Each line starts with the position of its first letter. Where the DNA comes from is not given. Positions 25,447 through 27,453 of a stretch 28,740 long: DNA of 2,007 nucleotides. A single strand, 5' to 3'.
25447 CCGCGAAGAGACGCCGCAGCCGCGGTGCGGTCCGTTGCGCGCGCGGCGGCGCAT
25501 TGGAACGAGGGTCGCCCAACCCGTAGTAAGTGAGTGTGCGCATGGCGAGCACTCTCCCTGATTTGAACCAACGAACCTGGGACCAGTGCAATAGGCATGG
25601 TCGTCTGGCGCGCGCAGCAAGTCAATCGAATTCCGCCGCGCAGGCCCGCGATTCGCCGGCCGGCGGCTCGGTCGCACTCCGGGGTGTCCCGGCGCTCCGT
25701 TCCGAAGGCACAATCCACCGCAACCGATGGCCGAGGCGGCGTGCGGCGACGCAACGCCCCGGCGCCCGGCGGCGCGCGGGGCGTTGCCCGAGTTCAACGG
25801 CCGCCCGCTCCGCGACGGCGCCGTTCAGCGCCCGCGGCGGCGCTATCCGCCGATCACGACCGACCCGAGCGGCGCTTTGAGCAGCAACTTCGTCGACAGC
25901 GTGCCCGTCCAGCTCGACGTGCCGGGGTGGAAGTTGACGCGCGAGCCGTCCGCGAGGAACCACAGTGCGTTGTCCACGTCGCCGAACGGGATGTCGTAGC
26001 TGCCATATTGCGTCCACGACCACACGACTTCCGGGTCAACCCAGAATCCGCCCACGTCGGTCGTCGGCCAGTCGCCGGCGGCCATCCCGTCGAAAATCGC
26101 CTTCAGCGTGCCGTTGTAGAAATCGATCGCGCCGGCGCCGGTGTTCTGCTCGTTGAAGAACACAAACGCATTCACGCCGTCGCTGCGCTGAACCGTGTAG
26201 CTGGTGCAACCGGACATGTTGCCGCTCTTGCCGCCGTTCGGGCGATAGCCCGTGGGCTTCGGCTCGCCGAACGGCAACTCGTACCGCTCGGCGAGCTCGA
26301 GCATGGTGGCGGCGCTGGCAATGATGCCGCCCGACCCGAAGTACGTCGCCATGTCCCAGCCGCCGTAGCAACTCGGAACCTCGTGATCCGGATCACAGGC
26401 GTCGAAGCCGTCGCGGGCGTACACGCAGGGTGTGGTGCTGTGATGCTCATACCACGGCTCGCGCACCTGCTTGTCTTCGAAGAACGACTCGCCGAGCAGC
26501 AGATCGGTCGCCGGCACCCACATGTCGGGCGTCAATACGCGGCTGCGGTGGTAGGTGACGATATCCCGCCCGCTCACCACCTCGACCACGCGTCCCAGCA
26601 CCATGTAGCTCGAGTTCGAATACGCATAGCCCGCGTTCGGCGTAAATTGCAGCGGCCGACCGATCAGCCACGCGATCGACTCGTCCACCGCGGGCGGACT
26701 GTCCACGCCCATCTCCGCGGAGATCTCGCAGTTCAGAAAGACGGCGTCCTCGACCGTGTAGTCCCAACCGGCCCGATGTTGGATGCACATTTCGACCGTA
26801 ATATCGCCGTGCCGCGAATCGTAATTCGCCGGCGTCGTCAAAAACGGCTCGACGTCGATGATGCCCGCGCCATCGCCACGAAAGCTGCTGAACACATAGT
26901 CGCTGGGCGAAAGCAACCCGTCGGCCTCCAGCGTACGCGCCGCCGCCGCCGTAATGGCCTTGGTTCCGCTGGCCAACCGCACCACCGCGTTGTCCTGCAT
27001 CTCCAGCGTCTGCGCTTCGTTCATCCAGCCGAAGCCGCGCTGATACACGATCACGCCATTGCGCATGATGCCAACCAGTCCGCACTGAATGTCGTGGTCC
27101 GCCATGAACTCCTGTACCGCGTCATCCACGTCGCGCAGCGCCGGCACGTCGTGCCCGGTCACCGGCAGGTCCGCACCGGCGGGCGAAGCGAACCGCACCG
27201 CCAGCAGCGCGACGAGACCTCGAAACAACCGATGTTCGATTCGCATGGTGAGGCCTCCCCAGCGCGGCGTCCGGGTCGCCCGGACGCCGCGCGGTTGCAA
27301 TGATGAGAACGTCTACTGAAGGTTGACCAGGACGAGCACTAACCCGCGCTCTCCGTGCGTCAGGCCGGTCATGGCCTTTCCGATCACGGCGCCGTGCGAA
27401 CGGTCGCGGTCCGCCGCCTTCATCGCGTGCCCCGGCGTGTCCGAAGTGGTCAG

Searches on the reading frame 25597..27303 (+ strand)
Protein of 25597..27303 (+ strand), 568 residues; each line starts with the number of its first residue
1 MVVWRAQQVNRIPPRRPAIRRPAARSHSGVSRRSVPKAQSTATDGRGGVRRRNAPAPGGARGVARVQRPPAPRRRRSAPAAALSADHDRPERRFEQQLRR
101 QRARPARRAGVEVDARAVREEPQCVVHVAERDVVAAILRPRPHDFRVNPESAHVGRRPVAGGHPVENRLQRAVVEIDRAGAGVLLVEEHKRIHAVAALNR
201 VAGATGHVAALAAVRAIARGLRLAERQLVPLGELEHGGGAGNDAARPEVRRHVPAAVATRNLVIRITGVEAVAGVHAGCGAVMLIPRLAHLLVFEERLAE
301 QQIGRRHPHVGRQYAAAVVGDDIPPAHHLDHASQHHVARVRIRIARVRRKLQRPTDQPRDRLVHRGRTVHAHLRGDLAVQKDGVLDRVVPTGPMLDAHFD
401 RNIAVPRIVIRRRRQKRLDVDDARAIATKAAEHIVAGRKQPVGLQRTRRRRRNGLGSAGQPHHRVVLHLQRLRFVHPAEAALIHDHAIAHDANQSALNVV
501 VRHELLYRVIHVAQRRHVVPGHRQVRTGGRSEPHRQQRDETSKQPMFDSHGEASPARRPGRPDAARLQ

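Call 7: search_protein_families(library=pfam, proteins=[window:25597-27303:+], max_evalue=1)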
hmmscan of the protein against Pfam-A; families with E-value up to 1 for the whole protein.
window:25597-27303:+ (568 aa): 1 family
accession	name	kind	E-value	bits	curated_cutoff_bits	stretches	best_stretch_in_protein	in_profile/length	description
PF03671.20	Ufm1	-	0.22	11.9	27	0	475-505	40-70/75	Ubiquitin fold modifier 1 protein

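Call 8: search_protein_families(library=ncbifam, proteins=[window:25597-27303:+], max_evalue=1)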
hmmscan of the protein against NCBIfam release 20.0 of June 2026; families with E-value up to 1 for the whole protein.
window:25597-27303:+ (568 aa): 0 families
